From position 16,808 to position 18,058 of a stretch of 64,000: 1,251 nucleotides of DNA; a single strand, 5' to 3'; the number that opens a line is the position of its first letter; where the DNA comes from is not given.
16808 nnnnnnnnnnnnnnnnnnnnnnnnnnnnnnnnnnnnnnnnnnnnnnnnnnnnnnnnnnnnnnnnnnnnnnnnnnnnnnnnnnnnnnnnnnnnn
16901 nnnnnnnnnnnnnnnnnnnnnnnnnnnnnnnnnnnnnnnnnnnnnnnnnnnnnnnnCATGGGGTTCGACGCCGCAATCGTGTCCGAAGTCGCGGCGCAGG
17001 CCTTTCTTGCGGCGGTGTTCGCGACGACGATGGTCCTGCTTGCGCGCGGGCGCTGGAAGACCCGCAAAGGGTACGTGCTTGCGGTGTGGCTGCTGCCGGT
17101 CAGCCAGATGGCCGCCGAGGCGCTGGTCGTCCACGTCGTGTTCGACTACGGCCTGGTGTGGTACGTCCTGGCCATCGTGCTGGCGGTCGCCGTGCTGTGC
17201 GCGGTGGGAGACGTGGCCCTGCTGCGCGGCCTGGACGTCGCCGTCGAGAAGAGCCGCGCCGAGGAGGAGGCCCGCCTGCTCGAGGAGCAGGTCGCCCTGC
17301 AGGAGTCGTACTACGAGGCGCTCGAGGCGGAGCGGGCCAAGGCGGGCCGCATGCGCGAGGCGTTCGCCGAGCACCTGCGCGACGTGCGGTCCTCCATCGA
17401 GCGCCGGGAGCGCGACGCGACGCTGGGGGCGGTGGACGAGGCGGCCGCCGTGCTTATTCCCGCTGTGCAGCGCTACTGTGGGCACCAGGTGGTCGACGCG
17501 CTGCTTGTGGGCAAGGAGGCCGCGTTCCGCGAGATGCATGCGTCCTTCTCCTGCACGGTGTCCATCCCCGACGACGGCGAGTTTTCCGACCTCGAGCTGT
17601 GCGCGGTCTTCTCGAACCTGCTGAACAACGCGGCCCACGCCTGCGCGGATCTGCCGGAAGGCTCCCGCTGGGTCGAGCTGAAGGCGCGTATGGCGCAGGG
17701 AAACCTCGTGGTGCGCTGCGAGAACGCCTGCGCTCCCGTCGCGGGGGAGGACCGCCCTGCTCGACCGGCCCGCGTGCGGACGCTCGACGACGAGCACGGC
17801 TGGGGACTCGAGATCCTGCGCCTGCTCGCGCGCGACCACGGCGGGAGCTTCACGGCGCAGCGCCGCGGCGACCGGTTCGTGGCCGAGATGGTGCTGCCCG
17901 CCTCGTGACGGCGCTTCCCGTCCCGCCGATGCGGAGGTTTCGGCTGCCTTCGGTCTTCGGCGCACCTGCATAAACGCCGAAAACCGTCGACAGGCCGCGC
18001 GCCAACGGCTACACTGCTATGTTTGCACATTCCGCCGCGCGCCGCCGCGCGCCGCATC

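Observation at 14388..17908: LytTR two-component locus with an apparently split AgrC-type kinase: two ATPase-less sensor/DHp paralogs plus one catalytic subunit lacking the canonical acceptor His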

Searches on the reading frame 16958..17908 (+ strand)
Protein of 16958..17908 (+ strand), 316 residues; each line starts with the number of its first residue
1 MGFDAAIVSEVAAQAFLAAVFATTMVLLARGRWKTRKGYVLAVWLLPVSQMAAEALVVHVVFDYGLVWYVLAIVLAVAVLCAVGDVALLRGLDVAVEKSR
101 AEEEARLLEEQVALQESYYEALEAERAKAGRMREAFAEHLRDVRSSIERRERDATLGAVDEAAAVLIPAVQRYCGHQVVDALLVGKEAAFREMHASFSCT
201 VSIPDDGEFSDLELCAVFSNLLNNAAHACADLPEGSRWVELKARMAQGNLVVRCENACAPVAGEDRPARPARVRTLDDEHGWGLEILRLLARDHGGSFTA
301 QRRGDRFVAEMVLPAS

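Call 3: search_protein_families(library=pfam, proteins=[window:16958-17908:+], max_evalue=1)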
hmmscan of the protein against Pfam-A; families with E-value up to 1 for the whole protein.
window:16958-17908:+ (316 aa): 3 families
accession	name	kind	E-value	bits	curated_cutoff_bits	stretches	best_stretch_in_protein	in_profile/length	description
PF14501.12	HATPase_c_5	-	2.4e-10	40.7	22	1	211-314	3-102/102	GHKL domain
PF02518.31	HATPase_c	-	2.8e-06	28.2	26.4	1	213-310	5-106/111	Histidine kinase-, DNA gyrase B-, and HSP90-like ATPase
PF10396.14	TrmE_N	-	0.15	12.7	29.8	1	155-210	53-109/117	GTP-binding protein TrmE N-terminus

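Call 4: search_protein_families(library=ncbifam, proteins=[window:16958-17908:+], max_evalue=1)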
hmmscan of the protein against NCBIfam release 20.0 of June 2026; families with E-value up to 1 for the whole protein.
window:16958-17908:+ (316 aa): 6 families
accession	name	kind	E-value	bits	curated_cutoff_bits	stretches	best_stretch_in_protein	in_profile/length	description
NF038334.1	malate_HK_MalK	exception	0.00012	20.9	800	1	177-265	384-473/533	malate sensor histidine kinase MalK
TIGR01386.1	cztS_silS_copS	subfamily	0.00045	19.3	292.55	1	217-304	357-447/457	heavy metal sensor histidine kinase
NF011627.0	PRK15053.1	equivalog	0.0065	15.1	656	1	150-296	363-519/552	sensor histidine kinase DpiB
NF008298.1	PRK11086.1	subfamily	0.014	13.9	520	1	176-296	383-505/529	DcuS/MalK family sensor histidine kinase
TIGR03319.1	RNase_Y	equivalog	0.024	13.2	454.35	1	96-181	120-203/514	ribonuclease Y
NF033091.0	HK_VanS_ACDEFG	equivalog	0.042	12.9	400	1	214-314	190-293/293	vancomycin resistance histidine kinase VanS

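Call 9: find_homologous_proteins(query=window:16958-17908:+, max_evalue=0.001)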
Query window:16958-17908:+ (316 aa): 11 proteins with E <= 0.001 among 8000 candidates.
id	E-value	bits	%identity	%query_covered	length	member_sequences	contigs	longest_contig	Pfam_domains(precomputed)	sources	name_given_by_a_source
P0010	8.5e-200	680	100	100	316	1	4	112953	PF02518.32,PF14501.13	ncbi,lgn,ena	-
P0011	4.5e-143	494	75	97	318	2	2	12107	PF14501.13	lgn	-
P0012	5.9e-121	422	67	92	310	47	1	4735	PF14501.13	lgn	-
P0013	1.1e-117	411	61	97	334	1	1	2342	PF14501.13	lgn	-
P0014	1.8e-112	394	62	97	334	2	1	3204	PF14501.13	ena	-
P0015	2.3e-105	370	66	87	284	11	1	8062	PF14501.13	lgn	-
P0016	1.2e-68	250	44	91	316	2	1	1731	PF14501.13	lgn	-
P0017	3.0e-47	180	37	87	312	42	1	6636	PF14501.13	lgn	-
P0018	3.7e-45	173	37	90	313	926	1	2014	PF02518.32,PF14501.13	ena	-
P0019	5.4e-45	172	39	87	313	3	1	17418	PF02518.32,PF14501.13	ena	-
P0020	3.1e-38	150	37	90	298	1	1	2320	PF02518.32,PF14501.13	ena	-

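Call 17: find_encoding_contigs(protein=P0019, flank=6000, max_places=3)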
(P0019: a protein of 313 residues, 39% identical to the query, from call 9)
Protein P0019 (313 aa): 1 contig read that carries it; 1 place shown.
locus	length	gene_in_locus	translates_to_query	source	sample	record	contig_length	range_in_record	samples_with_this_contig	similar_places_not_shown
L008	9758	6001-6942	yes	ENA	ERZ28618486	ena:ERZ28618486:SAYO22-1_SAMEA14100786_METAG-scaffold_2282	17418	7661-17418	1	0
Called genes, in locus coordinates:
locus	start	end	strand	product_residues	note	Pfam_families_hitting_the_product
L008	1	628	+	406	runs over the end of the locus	PF13240:Zn_Ribbon_1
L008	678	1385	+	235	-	PF12773:DZR (weak), PF13240:Zn_Ribbon_1, PF13248:Zn_ribbon_3 (weak)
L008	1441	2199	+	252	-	PF17032:Zn_ribbon_15 (faint), PF12773:DZR (weak), PF18912:DZR_2 (faint), PF24460:DUF7575 (faint), PF13240:Zn_Ribbon_1 (weak), PF13248:Zn_ribbon_3 (weak)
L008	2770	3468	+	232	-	PF13308:YARHG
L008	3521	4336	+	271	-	PF01510:Amidase_2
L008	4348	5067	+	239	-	PF00072:Response_reg, PF04397:LytTR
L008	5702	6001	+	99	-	PF14689:SPOB_a (weak)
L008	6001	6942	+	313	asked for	PF02518:HATPase_c (weak), PF14501:HATPase_c_5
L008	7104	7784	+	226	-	-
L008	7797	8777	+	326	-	PF13240:Zn_Ribbon_1 (faint)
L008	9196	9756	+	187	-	?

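Call 18: find_encoding_contigs(protein=P0017, flank=6000, max_places=3)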
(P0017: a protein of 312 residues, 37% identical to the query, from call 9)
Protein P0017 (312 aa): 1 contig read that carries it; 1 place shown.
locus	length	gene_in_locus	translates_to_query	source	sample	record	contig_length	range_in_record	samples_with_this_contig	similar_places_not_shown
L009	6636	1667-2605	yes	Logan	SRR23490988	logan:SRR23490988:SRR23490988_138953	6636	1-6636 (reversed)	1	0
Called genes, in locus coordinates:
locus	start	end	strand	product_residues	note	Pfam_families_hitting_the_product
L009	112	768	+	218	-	PF00072:Response_reg (weak), PF04397:LytTR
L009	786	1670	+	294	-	-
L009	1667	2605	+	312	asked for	PF14501:HATPase_c_5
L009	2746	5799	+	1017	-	PF26182:Ig_NUP210_5th (faint), PF22359:Big-like (faint), PF02368:Big_2, PF26918:Ig_Eae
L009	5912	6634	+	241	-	?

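Call 27: search_solved_structures(query=A2, max_evalue=0.01, show_alignments=3)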
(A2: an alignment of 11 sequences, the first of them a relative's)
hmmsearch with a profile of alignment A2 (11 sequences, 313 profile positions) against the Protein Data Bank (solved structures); distinct sequences matched with E-value up to 0.01: 2.
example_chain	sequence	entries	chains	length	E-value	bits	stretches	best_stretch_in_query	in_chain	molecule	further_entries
1id0_A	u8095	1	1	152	0.00012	24.7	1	173-295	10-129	PHOQ HISTIDINE KINASE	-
3cgy_A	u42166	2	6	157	0.00036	23.1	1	172-294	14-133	Virulence sensor histidine kinase phoQ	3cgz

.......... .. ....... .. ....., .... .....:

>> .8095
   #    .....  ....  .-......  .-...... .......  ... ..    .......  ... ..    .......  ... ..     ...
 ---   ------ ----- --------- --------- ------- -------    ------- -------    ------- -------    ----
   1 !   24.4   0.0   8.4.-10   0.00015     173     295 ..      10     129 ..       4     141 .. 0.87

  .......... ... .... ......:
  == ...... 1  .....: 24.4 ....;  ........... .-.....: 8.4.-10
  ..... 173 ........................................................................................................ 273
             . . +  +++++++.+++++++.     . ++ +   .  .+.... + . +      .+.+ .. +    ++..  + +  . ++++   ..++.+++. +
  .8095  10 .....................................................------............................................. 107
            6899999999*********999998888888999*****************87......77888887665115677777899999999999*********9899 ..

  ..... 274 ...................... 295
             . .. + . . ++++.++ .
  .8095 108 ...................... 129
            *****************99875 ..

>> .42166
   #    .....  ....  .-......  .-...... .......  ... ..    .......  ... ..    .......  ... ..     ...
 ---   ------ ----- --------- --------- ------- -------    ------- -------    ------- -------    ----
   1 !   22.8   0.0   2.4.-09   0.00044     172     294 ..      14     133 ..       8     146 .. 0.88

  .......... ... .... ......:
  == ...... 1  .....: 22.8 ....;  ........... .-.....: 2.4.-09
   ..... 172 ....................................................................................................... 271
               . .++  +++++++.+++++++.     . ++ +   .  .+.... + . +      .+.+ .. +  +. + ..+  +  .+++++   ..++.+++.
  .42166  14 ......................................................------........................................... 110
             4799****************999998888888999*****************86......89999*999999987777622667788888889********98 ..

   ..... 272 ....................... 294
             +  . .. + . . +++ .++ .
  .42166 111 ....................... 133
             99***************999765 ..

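Call 35: find_related_loci(query=A2, collection=genome_contigs, flank=5000)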
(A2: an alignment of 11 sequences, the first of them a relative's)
Query A2 (316 aa) in genome_contigs; peptide patterns used: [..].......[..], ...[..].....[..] (x = any residue, [..] = any of these).
60 stretches matched a pattern; 23 encode a relative of the query (tblastn E <= 1e-3); 23 distinct loci.
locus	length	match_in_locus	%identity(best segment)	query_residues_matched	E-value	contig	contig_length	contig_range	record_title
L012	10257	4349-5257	66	24-315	6e-128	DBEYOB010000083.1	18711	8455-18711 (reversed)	MAG TPA_asm: Coriobacteriales bacterium isolate MAG2172 k141_16605, whole genome shotgun sequence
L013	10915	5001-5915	37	9-315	3e-53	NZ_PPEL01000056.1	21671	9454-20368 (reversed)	Rubneribacter badeniensis strain ResAG-85 ResAG85T_contig_056, whole genome shotgun sequence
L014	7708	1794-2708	36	9-315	3e-52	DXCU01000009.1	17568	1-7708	MAG TPA_asm: Candidatus Rubneribacter avistercoris isolate ChiGjej6B6-20359 ChiGjej6B6M5__C19014_L17568_SAMN08009849, wh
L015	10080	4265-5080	37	45-316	1e-44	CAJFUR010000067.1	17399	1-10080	uncultured Eggerthellaceae bacterium isolate Coassembly_mag_450 genome assembly, contig: MAGpy_11413_min2k_bin_450_fak87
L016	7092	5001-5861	35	28-313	1e-42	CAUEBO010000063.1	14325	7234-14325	MAG TPA_asm: uncultured Eggerthellaceae bacterium isolate SRR18940301_bin.37_MetaWRAP_v1.3_MAG genome assembly, contig:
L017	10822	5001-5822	37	40-313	3e-42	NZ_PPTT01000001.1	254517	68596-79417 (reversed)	Eggerthella sinensis strain DSM 16107 NODE_1, whole genome shotgun sequence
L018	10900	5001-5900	37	45-313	7e-43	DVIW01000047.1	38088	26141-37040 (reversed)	MAG TPA_asm: Candidatus Aphodovivens avistercoris isolate ChiGjej5B5-3278 ChiGjej5B5M5__C305634_L38088_SRR6323495, whole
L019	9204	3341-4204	32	41-302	5e-37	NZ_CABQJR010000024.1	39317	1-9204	MAG: uncultured Senegalimassilia sp. isolate MGYG-HGUT-00643, whole genome shotgun sequence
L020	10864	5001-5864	32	41-302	2e-36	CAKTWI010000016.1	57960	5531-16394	MAG: uncultured Senegalimassilia sp. isolate REFINED_METABAT215_TOP10_CONTIGS_1500_ASSEMBLY_K77_MERGED__Hadza_MoBio_hadz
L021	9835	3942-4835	30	41-313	4e-35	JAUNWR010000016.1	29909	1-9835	MAG: Coriobacteriia bacterium isolate S9M_St_32 NODE_781_length_29909_cov_6.819388, whole genome shotgun sequence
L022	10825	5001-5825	32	41-300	3e-34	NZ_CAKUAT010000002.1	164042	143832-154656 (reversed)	MAG: uncultured Senegalimassilia sp. isolate REFINED_METABAT215_TOP10_CONTIGS_1500_ASSEMBLY_K77_MERGED__Hadza_MoBio_hadz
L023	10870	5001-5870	33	41-313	2e-34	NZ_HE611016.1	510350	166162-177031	Senegalimassilia anaerobia JC110 strain type strain: JC110, whole genome shotgun sequence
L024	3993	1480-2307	32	41-300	1e-33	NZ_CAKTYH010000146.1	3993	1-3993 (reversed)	MAG: uncultured Senegalimassilia sp. isolate REFINED_METABAT215_TOP10_CONTIGS_1500_ASSEMBLY_K77_MERGED__Hadza_MoBio_C-RE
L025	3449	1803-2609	34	45-300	1e-33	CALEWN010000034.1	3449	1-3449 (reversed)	MAG TPA_asm: uncultured Senegalimassilia sp. isolate SRR5024285_bin.159_CONCOCT_v1.1_MAG genome assembly, contig: ERZ505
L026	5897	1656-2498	31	41-313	3e-33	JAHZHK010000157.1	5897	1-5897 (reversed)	MAG: Coriobacteriaceae bacterium isolate HRGM_Genome_3264 HRGM_Genome_3264_157, whole genome shotgun sequence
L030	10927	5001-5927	27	19-313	3e-26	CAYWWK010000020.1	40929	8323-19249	MAG TPA_asm: uncultured Eggerthellaceae bacterium isolate SRP287540_co1_18 genome assembly, contig: NODE_920_length_4092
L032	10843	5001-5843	30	45-313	3e-23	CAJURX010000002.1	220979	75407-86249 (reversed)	MAG TPA_asm: uncultured Eggerthellaceae bacterium isolate MGBC166238 genome assembly, contig: MGBC166238.2, whole genome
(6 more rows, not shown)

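Call 53: predict_structure(alignment_id=A2)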
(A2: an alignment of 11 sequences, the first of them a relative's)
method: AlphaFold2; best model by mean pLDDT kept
length: 316 residues; sequences in the alignment: 11
mean_pLDDT: 76.6   pTM: 0.43
mean pLDDT of the five models: 76.6, 75.3, 75.0, 74.4, 72.6
residues with pLDDT >= 90: 68; 70-90: 159; 50-70: 63; < 50: 26
segments of 3 or more residues with pLDDT < 50: 1-3, 160-169, 262-274
pLDDT, mean of each block of 10 residues (from residue 1): 62 76 68 57 66 71 66 74 75 83 93 94 93 91 86 64 44 72 86 88 75 87 88 87 89 86 43 51 81 89 87 84
secondary structure, 60 per line:
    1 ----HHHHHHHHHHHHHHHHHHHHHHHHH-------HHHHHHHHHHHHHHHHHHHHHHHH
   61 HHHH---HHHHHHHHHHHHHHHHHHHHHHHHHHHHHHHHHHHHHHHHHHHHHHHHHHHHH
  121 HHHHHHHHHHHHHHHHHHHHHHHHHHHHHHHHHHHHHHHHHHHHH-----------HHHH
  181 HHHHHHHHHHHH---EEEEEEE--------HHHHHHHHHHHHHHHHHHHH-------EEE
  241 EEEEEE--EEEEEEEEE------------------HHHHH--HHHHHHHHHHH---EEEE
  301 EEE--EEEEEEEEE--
elements in order: H5-29 H37-64 H68-165 H177-192 E196-202 H211-230 E238-246 E249-257 H276-280 H283-293 E297-303 E306-314

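Call 60: fold_search(model_id=the predicted structure, library=pdb)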
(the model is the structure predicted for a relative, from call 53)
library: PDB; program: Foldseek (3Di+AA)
matches with E <= 10: 815; with E <= 0.001: 287
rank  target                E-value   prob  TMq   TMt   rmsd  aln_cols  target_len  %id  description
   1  6e95_A                9.4e-09  1.00  0.37  0.48  20.2       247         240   16  Chimeric structure of Saccharomyces cerevisiae GCN4 leucine zipper fused to Staphylococcus aureus AgrC cytoplasmic his (released 2019-02-27)
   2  6e52_A                1.5e-08  1.00  0.38  0.48  20.1       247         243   16  Chimeric structure of Saccharomyces cerevisiae GCN4 leucine zipper fused to Staphylococcus aureus AgrC cytoplasmic his (released 2019-02-27)
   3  4bxi                  2.2e-08  1.00  0.37  0.75   3.9       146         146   13  Crystal structure of ATP binding domain of AgrC from Staphylococcus aureus (released 2014-06-04)
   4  3a0t                  1.4e-07  1.00  0.32  0.60   6.1       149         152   16  Catalytic domain of histidine kinase ThkA (TM1359) in complex with ADP and Mg ion (trigonal) (released 2009-10-20)
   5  3a0y_B                2.6e-07  1.00  0.32  0.61   6.0       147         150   18  Catalytic domain of histidine kinase ThkA (TM1359) (nucleotide free form 3: 1,2-propanediol, orthorombic) (released 2009-10-20)
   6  6e52_B                2.6e-07  1.00  0.34  0.46  18.8       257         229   14  Chimeric structure of Saccharomyces cerevisiae GCN4 leucine zipper fused to Staphylococcus aureus AgrC cytoplasmic his (released 2019-02-27)
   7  3a0z_B                2.8e-07  1.00  0.32  0.63   6.1       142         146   18  Catalytic domain of histidine kinase ThkA (TM1359) (nucleotide free form 4: isopropanol, orthorombic) (released 2009-10-20)
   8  3a0z_A                3.5e-07  1.00  0.31  0.61   5.8       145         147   17  Catalytic domain of histidine kinase ThkA (TM1359) (nucleotide free form 4: isopropanol, orthorombic) (released 2009-10-20)
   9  9eut_A                5.2e-07  1.00  0.35  0.16  12.0       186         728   18  Cryo-EM structure of the full-length Pseudomonas aeruginosa bacteriophytochrome in its Pr state (released 2024-09-04)
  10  3a0x                  6.6e-07  1.00  0.31  0.60   6.2       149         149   16  Catalytic domain of histidine kinase ThkA (TM1359) (nucleotide free form 1: ammomium phosphate, monoclinic) (released 2009-10-20)
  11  3cgz_C                9.9e-07  1.00  0.31  0.68   5.0       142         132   18  Crystal Structure of Salmonella Sensor Kinase PhoQ catalytic domain (released 2008-05-13)
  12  3cgz_B                1.1e-06  1.00  0.32  0.67   5.6       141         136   20  Crystal Structure of Salmonella Sensor Kinase PhoQ catalytic domain (released 2008-05-13)
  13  1id0                  1.1e-06  1.00  0.31  0.62   7.1       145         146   22  CRYSTAL STRUCTURE OF THE NUCLEOTIDE BOND CONFORMATION OF PHOQ KINASE DOMAIN (released 2001-10-17)
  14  8dvq                  1.1e-06  1.00  0.31  0.65   4.2       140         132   21  CA domain of VanSA histidine kinase (released 2023-03-22)
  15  3a0y_A                1.2e-06  1.00  0.32  0.62   5.9       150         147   16  Catalytic domain of histidine kinase ThkA (TM1359) (nucleotide free form 3: 1,2-propanediol, orthorombic) (released 2009-10-20)
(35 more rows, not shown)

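Call 75: search_protein_families(library=pfam, proteins=[L013:6129-6629:+, L013:6672-8804:+, L013:9001-10317:+, L017:5904-6716:+, L017:1232-3109:+, L023:924-3722:-, L023:6969-8324:-, L030:7938-10361:+, L030:3550-4620:+, L032:9946-10647:-], max_evalue=0.001)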
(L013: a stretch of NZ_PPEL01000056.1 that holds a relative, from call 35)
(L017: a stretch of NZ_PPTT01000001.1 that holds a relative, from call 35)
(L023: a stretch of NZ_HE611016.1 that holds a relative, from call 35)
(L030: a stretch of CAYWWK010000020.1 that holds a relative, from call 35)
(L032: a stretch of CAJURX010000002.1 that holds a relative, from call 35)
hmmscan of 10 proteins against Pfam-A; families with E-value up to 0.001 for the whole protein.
L013:6129-6629:+ (166 aa): 0 families

L013:6672-8804:+ (710 aa): 1 family
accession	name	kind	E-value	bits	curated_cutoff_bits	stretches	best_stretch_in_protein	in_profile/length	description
PF08238.18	Sel1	-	5e-23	81.1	30.7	1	179-214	1-36/36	Sel1 repeat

L013:9001-10317:+ (438 aa): 2 families
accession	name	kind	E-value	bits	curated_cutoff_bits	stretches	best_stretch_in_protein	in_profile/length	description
PF04055.27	Radical_SAM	-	7.5e-12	46.2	29.5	1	89-243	2-151/166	Radical SAM superfamily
PF13353.11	Fer4_12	-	2.1e-05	25.2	22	1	92-205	13-119/137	4Fe-4S single cluster domain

L017:5904-6716:+ (270 aa): 1 family
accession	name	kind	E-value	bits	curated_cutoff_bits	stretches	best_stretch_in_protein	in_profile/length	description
PF03883.20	H2O2_YaaD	-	4.1e-76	256.1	29.6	1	18-253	1-234/236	Peroxide stress protein YaaA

L017:1232-3109:+ (625 aa): 2 families
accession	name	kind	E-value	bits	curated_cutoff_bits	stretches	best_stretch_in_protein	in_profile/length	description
PF01546.33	Peptidase_M20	-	3.2e-38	132.1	24.6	1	308-616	1-202/206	Peptidase family M20/M25/M40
PF07687.19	M20_dimer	-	1.3e-13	51.2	21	1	420-515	8-103/107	Peptidase dimerisation domain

L023:924-3722:- (932 aa): 0 families

L023:6969-8324:- (451 aa): 0 families

L030:7938-10361:+ (807 aa): 1 family
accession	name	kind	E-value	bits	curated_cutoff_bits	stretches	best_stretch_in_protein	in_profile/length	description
PF22352.2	K319L-like_PKD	-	0.00049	20.5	27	0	452-475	50-73/84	K319L-like, PKD domain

L030:3550-4620:+ (356 aa): 3 families
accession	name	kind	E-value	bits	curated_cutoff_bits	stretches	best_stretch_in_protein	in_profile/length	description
PF06071.19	YchF-GTPase_C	-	2.4e-37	127.3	27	1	272-355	1-84/84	Protein of unknown function (DUF933)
PF01926.29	MMR_HSR1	-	7.5e-20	71.6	21.9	1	7-109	2-85/113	50S ribosome-binding GTPase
PF02421.24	FeoB_N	-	1.6e-06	28.2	27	1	7-47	3-43/156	Ferrous iron transport protein B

L032:9946-10647:- (233 aa): 0 families

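Call 83: find_encoding_contigs(protein=P0010, flank=1000, max_places=4)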
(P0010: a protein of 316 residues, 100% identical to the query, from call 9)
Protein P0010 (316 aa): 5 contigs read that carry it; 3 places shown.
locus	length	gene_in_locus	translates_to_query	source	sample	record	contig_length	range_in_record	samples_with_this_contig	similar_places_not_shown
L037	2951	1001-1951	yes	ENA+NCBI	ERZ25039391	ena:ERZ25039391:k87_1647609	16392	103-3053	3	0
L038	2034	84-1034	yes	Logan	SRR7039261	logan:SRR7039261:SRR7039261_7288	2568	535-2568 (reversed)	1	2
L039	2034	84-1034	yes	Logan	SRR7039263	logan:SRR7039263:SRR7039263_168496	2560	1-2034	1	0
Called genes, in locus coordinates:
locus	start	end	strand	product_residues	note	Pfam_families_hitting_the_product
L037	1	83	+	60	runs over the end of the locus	?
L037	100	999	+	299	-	-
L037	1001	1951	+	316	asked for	PF02518:HATPase_c (weak), PF14501:HATPase_c_5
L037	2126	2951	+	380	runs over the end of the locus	PF02547:Queuosine_synth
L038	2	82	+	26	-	?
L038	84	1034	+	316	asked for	PF02518:HATPase_c (weak), PF14501:HATPase_c_5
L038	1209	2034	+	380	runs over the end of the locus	PF02547:Queuosine_synth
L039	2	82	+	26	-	?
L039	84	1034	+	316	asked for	PF02518:HATPase_c (weak), PF14501:HATPase_c_5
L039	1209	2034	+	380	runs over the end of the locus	PF02547:Queuosine_synth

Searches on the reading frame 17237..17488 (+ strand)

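Call 93: search_protein_families(library=pfam, proteins=[window:17237-17488:+], max_evalue=10)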
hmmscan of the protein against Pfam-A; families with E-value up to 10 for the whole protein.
seq(84 aa): 2 families
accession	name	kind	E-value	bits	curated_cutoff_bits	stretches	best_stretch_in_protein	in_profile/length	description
PF05127.21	NAT10_TcmA_helicase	-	0.078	13.3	22.7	1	30-82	61-111/176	RNA cytidine acetyltransferase NAT10/TcmA, helicase domain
PF20492.3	ERM_helical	-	0.16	12.5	40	1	5-61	43-99/120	Ezrin/radixin/moesin, alpha-helical domain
